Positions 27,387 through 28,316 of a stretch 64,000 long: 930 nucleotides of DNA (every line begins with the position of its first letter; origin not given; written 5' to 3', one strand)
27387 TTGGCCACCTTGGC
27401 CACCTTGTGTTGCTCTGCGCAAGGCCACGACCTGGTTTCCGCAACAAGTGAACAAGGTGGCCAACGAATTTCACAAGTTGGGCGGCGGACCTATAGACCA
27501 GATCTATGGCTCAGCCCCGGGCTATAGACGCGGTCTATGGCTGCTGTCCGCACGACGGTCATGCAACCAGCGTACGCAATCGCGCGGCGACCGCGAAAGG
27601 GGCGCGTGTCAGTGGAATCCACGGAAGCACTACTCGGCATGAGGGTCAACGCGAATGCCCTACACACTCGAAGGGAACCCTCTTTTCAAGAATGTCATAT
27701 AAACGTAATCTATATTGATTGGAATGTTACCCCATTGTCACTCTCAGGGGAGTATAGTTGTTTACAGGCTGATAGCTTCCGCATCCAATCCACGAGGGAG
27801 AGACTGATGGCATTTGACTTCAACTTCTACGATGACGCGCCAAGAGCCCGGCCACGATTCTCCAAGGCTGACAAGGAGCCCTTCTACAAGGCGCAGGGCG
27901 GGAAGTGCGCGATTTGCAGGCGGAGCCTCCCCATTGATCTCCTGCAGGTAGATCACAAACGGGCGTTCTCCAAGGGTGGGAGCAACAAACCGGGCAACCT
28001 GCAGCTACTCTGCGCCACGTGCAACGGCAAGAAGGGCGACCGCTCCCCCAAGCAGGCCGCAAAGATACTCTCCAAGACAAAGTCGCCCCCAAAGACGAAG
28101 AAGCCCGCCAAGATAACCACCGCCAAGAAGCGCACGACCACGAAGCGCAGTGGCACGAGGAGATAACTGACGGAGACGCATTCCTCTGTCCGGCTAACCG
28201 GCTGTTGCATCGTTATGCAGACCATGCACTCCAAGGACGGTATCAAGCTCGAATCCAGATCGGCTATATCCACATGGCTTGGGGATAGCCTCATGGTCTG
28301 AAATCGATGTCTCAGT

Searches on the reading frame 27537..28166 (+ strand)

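Call 57: search_protein_families(library=pfam, proteins=[window:27537-28166:+], max_evalue=0.001)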
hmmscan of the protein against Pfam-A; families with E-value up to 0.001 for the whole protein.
window:27537-28166:+ (209 aa): 3 families
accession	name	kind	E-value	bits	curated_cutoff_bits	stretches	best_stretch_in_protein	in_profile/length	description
PF01844.29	HNH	-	2.4e-11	44.1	21.4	1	124-169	1-47/47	HNH endonuclease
PF14279.12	HNH_5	-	8.7e-10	38.8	27.5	1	124-175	1-52/56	HNH endonuclease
PF02945.21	Endonuclease_7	-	4.5e-06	26.9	23.6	1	107-169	9-66/82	Recombination endonuclease VII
